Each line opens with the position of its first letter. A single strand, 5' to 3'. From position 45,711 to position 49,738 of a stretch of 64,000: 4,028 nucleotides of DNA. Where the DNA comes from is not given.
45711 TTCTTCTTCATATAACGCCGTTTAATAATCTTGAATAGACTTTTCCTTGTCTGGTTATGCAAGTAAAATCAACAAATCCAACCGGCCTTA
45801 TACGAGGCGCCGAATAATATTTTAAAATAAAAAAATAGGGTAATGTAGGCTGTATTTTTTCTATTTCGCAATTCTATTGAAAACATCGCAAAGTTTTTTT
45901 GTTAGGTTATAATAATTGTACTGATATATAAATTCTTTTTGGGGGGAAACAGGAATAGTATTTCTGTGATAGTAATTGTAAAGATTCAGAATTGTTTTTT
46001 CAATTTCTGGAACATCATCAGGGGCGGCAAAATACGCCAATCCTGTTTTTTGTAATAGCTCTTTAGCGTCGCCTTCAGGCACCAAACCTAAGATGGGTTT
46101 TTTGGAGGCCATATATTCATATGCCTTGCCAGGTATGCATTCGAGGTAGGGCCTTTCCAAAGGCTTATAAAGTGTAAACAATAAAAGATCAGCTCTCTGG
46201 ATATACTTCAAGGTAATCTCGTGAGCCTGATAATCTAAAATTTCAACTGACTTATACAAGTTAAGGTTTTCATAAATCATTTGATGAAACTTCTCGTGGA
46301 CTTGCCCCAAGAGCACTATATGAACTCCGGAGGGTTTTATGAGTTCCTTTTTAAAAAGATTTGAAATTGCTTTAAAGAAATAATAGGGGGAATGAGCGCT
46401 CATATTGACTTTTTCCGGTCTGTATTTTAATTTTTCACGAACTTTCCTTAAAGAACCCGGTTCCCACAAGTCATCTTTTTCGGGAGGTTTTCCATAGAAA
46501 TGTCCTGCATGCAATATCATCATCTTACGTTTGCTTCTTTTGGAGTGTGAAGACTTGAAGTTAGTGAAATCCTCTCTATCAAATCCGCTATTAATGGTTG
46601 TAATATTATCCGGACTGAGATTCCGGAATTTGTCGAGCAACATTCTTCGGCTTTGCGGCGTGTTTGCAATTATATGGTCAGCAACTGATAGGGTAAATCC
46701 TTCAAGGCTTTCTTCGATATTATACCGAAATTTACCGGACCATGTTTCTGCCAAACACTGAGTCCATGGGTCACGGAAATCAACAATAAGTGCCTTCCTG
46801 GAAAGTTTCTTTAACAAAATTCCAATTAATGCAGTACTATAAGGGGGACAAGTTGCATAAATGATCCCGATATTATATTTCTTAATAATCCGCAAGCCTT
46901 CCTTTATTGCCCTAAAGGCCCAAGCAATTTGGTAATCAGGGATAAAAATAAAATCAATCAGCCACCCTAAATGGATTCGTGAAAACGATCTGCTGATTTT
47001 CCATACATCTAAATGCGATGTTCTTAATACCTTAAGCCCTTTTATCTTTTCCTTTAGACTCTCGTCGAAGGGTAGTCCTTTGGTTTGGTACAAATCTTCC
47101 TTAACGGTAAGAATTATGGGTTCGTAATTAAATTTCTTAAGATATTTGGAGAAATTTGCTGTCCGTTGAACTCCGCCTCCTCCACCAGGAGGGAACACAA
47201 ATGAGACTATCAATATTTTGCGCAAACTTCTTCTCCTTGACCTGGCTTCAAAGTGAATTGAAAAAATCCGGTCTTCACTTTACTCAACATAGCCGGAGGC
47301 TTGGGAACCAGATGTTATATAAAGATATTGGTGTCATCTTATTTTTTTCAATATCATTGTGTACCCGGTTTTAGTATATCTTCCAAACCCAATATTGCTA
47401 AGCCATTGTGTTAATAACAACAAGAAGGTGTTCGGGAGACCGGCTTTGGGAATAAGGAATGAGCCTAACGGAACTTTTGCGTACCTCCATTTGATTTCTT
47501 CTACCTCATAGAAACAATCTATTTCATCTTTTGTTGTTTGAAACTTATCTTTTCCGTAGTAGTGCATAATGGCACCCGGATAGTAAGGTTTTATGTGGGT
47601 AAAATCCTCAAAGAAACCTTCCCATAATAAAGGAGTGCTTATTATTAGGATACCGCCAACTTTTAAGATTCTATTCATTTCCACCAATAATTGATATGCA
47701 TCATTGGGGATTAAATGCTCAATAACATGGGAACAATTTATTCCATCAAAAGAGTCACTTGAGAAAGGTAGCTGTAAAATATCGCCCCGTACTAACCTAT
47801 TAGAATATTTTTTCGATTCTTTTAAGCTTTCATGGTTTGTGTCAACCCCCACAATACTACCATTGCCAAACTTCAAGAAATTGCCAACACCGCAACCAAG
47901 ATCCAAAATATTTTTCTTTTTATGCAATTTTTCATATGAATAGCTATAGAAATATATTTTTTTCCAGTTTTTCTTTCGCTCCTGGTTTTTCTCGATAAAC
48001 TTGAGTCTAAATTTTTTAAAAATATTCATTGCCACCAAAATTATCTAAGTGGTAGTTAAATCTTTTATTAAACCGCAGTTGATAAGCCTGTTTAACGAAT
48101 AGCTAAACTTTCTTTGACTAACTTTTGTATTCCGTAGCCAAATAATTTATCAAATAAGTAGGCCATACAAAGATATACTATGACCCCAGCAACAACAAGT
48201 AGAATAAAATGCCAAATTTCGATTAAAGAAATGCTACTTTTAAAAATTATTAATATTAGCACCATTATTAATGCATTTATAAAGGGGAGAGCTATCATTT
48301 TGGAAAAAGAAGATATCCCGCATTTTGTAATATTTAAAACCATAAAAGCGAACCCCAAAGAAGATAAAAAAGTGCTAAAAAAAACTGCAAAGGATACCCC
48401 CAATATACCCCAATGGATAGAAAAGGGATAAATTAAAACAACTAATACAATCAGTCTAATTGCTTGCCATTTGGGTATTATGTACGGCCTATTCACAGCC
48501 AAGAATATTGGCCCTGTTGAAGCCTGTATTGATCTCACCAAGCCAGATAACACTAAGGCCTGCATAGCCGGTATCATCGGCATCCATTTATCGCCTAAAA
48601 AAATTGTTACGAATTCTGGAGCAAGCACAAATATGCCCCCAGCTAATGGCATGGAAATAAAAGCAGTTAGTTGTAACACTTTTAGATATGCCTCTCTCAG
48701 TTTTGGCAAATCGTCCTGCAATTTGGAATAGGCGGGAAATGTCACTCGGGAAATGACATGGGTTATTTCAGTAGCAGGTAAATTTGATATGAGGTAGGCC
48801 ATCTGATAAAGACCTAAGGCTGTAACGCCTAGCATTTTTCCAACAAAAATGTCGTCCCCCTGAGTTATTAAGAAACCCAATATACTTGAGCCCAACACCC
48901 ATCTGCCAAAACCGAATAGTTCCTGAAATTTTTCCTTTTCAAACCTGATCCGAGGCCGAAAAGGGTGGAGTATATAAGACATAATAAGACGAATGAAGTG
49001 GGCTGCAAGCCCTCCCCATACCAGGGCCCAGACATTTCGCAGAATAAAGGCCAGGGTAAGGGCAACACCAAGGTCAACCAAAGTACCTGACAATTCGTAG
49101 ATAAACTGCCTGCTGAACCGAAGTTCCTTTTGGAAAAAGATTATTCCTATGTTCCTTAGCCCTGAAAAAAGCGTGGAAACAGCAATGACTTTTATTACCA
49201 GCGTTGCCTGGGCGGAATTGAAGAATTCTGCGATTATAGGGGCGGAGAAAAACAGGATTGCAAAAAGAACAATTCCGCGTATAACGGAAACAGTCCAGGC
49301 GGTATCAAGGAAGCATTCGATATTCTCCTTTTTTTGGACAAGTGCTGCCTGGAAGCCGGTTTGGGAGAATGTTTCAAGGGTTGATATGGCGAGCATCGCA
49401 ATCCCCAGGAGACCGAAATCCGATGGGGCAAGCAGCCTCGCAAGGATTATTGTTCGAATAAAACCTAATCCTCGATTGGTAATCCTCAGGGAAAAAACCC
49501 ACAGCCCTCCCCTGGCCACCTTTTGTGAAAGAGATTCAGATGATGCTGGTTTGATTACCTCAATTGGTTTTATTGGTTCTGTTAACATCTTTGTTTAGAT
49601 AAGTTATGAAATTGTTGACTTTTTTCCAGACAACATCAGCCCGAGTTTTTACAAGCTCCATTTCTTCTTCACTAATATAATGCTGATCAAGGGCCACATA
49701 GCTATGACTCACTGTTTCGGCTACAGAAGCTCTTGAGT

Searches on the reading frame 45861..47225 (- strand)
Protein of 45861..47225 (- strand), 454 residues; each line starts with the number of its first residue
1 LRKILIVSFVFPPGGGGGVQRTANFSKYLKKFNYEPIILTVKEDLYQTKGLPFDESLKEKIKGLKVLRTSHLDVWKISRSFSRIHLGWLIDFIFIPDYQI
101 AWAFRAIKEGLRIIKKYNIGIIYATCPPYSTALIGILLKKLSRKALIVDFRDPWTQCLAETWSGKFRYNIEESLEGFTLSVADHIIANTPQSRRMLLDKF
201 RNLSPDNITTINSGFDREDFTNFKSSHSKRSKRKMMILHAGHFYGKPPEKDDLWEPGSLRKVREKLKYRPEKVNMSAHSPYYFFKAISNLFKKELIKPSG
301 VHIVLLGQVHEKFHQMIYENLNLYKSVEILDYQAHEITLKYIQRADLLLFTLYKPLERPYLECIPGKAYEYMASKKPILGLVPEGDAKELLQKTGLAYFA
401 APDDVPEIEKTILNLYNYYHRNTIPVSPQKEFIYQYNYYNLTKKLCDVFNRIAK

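Call 87: search_protein_families(library=pfam, proteins=[window:45861-47225:-], max_evalue=0.00001)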
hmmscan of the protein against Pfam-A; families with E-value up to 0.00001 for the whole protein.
window:45861-47225:- (454 aa): 2 families
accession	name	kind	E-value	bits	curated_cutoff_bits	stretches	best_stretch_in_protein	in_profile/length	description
PF13439.12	Glyco_transf_4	-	1.5e-08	35.3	28.5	1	16-218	2-169/170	Glycosyltransferase Family 4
PF13692.12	Glyco_trans_1_4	-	7.1e-08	33.2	27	1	281-417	18-141/142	Glycosyl transferases group 1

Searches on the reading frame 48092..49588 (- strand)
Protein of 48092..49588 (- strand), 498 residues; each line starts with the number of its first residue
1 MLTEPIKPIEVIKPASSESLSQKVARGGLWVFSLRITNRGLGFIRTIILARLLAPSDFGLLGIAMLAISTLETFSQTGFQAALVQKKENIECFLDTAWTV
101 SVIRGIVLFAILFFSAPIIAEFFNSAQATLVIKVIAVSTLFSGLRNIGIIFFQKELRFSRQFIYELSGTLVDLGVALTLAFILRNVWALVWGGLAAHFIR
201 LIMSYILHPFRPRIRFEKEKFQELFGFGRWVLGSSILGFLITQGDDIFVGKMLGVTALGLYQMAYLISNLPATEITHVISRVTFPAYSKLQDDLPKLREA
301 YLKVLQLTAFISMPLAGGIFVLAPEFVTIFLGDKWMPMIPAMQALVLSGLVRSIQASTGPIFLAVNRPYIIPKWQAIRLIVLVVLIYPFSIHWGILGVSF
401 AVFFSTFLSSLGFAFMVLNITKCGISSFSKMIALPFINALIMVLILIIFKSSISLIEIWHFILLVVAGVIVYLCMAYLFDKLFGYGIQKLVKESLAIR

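Call 87: search_protein_families(library=pfam, proteins=[window:48092-49588:-], max_evalue=0.00001)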
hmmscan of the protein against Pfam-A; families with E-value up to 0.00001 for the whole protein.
window:48092-49588:- (498 aa): 2 families
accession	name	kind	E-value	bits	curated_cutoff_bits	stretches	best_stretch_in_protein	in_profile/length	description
PF13440.11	Polysacc_synt_3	-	9.3e-92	307.8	23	1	48-340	1-293/293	Polysaccharide biosynthesis protein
PF01943.22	Polysacc_synt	-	2.3e-32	113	28.2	1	25-291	2-274/274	Polysaccharide biosynthesis protein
